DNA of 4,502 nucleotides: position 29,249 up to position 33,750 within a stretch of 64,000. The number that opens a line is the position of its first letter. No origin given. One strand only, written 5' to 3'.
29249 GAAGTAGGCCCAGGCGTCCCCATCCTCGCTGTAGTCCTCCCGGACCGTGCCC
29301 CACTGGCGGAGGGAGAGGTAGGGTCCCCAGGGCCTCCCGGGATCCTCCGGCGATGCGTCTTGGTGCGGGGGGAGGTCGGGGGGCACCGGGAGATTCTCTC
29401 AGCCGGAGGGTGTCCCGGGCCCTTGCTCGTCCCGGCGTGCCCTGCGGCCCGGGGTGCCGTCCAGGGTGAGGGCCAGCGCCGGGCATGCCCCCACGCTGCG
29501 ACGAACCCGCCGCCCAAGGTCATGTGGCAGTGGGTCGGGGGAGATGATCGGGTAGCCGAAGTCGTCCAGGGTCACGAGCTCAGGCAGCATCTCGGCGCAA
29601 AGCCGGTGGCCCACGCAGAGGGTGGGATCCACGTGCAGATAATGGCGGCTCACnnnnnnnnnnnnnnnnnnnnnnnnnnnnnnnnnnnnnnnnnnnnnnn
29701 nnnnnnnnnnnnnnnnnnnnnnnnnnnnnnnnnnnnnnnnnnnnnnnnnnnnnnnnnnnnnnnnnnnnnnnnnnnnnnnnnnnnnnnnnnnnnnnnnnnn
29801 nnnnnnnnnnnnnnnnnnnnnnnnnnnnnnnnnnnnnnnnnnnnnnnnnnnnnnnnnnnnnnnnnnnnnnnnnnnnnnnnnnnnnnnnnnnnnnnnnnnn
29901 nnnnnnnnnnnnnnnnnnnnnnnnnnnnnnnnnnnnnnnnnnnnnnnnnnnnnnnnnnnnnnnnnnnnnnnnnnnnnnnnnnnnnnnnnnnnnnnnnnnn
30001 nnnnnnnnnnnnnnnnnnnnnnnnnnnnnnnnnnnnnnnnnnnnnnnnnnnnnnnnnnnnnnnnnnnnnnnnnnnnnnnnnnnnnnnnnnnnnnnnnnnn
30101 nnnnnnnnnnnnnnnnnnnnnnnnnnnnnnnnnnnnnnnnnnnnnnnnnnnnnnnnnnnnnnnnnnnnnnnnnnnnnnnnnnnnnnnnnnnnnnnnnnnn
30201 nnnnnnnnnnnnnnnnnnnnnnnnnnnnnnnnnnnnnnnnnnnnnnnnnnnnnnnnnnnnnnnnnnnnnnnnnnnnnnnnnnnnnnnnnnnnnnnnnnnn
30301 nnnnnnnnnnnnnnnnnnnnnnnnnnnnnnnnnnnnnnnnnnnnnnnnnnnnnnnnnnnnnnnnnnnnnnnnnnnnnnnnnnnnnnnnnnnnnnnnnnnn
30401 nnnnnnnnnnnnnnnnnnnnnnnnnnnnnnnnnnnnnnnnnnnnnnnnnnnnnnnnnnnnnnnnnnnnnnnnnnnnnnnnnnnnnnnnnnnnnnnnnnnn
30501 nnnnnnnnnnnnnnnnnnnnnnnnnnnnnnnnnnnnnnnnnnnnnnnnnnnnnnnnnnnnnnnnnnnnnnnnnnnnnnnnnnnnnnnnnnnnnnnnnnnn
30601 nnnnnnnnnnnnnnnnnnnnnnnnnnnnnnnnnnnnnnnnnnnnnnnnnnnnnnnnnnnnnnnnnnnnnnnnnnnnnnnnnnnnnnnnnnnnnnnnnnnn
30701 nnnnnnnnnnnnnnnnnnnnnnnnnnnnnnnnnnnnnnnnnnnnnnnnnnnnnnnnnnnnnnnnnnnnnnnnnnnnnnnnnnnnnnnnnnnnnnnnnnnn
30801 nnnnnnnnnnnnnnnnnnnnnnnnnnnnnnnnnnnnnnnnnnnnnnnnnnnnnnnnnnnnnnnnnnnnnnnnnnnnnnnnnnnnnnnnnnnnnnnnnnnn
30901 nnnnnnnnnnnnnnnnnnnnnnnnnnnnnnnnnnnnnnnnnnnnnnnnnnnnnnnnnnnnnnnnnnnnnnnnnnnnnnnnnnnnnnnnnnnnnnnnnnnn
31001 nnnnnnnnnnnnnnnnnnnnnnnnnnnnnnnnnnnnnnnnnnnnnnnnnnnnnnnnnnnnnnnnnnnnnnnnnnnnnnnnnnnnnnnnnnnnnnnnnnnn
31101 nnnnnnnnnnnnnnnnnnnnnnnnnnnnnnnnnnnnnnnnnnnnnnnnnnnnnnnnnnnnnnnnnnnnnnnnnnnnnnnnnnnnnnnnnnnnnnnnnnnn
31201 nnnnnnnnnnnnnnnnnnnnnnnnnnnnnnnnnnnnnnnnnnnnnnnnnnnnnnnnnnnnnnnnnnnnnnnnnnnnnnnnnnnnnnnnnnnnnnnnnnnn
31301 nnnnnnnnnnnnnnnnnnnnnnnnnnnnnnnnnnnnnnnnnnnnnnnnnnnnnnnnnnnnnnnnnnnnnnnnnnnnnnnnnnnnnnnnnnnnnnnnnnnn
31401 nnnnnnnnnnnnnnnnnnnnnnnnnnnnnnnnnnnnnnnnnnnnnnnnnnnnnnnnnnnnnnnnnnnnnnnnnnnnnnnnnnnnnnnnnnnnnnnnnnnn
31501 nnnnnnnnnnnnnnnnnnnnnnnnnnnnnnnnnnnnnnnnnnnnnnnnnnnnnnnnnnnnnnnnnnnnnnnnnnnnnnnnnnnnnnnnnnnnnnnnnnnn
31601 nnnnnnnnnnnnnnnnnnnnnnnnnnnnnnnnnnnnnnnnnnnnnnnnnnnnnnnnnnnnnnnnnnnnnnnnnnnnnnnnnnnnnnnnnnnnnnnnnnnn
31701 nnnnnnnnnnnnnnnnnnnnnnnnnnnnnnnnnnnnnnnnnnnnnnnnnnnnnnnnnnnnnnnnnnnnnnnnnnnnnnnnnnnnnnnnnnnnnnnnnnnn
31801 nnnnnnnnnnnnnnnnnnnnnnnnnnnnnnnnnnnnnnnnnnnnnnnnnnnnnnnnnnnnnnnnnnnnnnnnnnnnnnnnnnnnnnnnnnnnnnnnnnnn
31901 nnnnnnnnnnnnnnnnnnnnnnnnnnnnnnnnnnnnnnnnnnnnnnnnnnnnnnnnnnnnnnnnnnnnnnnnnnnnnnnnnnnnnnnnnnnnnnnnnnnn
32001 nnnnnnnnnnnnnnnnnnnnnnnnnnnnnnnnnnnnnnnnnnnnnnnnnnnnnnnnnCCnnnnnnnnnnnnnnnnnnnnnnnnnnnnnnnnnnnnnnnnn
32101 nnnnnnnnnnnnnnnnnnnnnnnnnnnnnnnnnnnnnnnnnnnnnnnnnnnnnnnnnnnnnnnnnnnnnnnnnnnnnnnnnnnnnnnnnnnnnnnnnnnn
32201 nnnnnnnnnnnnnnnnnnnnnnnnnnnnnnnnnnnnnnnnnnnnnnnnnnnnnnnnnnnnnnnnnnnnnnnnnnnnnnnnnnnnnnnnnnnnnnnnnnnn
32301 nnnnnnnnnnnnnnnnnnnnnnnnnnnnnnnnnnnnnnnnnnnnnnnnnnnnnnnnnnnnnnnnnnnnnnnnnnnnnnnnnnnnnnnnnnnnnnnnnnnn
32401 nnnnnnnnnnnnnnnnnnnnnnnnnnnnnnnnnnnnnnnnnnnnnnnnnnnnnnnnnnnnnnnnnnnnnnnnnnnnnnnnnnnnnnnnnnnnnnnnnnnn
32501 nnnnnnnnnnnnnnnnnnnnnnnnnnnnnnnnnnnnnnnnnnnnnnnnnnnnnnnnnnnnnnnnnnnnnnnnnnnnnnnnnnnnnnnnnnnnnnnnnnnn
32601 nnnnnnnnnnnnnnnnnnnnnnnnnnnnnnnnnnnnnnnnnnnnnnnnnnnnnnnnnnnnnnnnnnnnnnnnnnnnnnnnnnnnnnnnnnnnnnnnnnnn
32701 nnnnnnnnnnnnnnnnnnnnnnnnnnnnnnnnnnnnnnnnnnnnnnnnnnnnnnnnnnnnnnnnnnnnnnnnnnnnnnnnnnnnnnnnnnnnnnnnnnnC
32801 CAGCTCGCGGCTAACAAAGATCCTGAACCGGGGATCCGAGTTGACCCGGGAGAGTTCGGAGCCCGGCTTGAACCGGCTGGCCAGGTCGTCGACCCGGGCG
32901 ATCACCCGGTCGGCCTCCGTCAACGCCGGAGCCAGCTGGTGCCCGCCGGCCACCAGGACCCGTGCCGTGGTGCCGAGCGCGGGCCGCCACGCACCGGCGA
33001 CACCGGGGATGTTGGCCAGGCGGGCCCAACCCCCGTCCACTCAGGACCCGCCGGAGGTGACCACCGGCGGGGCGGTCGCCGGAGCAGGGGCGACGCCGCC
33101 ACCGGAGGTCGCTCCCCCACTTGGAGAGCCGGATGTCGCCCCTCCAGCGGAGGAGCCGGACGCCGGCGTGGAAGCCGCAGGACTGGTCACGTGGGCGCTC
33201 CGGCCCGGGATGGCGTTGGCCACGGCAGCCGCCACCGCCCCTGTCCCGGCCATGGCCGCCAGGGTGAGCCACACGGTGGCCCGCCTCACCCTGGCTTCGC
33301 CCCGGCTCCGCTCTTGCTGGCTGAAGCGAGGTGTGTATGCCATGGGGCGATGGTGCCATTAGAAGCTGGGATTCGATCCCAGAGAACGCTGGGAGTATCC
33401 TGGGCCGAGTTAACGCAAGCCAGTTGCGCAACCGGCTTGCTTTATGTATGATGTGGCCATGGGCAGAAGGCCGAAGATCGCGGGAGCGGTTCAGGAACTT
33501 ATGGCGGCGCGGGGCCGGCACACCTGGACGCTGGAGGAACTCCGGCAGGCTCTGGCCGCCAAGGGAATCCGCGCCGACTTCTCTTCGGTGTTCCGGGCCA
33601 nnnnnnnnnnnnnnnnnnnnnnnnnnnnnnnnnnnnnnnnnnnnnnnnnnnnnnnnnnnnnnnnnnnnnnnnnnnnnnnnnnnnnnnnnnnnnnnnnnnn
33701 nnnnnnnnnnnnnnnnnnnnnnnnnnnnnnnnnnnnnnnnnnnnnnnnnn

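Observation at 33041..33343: Apparently unannotatable 100 aa anchored protein with tandem SGGATSG motifs, translationally coupled to ApbE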

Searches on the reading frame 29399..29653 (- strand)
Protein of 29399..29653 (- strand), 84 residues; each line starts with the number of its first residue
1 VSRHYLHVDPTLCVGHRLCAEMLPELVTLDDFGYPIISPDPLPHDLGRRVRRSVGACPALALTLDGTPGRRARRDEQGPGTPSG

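Call 35: search_protein_families(library=pfam, proteins=[window:29399-29653:-], max_evalue=1)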
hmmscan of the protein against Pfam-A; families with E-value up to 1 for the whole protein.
window:29399-29653:- (84 aa): 3 families
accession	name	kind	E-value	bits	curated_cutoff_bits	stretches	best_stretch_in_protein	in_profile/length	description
PF13459.11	Fer4_15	-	1.7e-09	38.7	22.4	1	7-63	2-65/66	4Fe-4S single cluster domain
PF13370.11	Fer4_13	-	0.0013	19.8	24.5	1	8-61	1-55/58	4Fe-4S single cluster domain of Ferredoxin I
PF06902.16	Fer4_19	-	0.0013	19.1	24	1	6-63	8-60/64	Divergent 4Fe-4S mono-cluster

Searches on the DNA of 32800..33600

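Call 48: search_rna_families(source=window, start=32800, end=33600, threshold=evalue, max_evalue=1)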
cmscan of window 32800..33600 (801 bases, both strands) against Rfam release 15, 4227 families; matches with E-value up to 1: 0.
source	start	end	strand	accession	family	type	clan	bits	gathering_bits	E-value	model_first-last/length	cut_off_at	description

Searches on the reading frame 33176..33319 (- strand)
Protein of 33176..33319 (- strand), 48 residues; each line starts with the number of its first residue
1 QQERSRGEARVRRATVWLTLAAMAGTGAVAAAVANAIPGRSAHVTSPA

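Call 42: find_homologous_proteins(query=A3, max_evalue=0.001)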
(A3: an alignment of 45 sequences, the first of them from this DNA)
Query A3 (45 sequences) (48 aa, profile of the alignment): 88 proteins with E <= 0.001 among 1963 candidates.
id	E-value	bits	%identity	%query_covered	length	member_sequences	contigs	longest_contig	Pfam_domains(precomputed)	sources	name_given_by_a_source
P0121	1.3e-11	62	-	-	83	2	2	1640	-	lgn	-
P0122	2.4e-11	61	-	-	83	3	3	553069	-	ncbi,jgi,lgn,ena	jgi:hypothetical protein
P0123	7.8e-11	59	-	-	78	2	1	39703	-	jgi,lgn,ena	jgi:hypothetical protein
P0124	1.5e-10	58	-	-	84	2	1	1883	-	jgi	jgi:hypothetical protein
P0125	2.0e-10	58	-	-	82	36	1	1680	-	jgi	jgi:hypothetical protein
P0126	2.0e-10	58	-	-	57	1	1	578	-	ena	-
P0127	3.1e-10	57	-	-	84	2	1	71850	-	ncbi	ncbi:MAG TPA: hypothetical protein VH637_22595 [Streptosporangiaceae bacterium]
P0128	5.2e-10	57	-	-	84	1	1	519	-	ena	-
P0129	5.3e-10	57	38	67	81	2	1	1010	-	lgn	-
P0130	5.6e-10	57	-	-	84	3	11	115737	-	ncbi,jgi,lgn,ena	ncbi:MAG: hypothetical protein ABSB01_09145 [Streptosporangiaceae bacterium]|jgi:hypothetical protei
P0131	6.3e-10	56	-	-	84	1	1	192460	-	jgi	jgi:hypothetical protein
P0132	1.0e-9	56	-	-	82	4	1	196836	-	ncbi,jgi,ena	jgi:hypothetical protein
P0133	1.0e-9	56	42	54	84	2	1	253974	-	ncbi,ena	-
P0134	1.2e-9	56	-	-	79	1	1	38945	-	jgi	jgi:hypothetical protein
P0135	1.4e-9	55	-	-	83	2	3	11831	-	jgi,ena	-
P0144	5.8e-9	53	38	67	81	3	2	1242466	-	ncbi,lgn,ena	-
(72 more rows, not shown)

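Call 46: find_encoding_contigs(protein=P0122, flank=5000, max_places=1)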
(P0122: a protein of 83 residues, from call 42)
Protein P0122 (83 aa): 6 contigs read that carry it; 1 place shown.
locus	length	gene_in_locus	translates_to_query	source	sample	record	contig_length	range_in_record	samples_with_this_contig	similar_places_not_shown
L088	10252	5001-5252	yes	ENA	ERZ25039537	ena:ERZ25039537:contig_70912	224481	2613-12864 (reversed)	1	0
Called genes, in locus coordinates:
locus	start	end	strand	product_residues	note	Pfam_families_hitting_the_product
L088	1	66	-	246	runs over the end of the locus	PF23198:PDE8A_N (faint), PF00072:Response_reg, PF00486:Trans_reg_C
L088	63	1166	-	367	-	PF00512:HisKA, PF02518:HATPase_c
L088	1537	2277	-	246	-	PF00300:His_Phos_1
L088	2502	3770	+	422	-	PF13439:Glyco_transf_4, PF20706:GT4-conflict, PF13579:Glyco_trans_4_4, PF00534:Glycos_transf_1, PF13692:Glyco_trans_1_4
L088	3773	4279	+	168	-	PF10722:YbjN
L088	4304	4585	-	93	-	PF02583:Trns_repr_metal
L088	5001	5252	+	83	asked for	-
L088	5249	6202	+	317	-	PF02424:ApbE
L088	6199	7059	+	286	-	PF01794:Ferric_reduct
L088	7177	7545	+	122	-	PF01512:Complex1_51K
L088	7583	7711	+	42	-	-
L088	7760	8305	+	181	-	PF10531:SLBB, PF22461:SLBB_2 (faint), PF10589:NADH_4Fe-4S (faint)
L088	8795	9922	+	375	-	PF02515:CoA_transf_3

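Call 47: find_encoding_contigs(protein=P0144, flank=5000, max_places=1)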
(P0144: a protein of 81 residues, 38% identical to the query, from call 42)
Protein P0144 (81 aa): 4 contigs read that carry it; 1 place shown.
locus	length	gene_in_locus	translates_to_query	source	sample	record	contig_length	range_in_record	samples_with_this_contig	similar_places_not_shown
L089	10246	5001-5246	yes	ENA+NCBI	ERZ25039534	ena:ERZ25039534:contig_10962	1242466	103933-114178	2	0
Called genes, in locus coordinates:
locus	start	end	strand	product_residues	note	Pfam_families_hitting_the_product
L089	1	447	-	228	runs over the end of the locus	PF00072:Response_reg, PF23198:PDE8A_N (faint), PF00486:Trans_reg_C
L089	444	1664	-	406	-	PF00512:HisKA, PF02518:HATPase_c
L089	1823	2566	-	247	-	PF00300:His_Phos_1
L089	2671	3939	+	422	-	PF13439:Glyco_transf_4, PF20706:GT4-conflict, PF13579:Glyco_trans_4_4, PF00534:Glycos_transf_1, PF13692:Glyco_trans_1_4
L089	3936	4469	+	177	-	PF10722:YbjN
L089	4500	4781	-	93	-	PF02583:Trns_repr_metal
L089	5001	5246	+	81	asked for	-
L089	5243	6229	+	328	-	PF02424:ApbE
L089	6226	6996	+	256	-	PF01794:Ferric_reduct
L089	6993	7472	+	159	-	PF01512:Complex1_51K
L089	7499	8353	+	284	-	PF10531:SLBB, PF10589:NADH_4Fe-4S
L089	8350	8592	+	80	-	PF13459:Fer4_15, PF13370:Fer4_13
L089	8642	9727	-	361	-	-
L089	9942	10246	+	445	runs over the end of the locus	PF01554:MatE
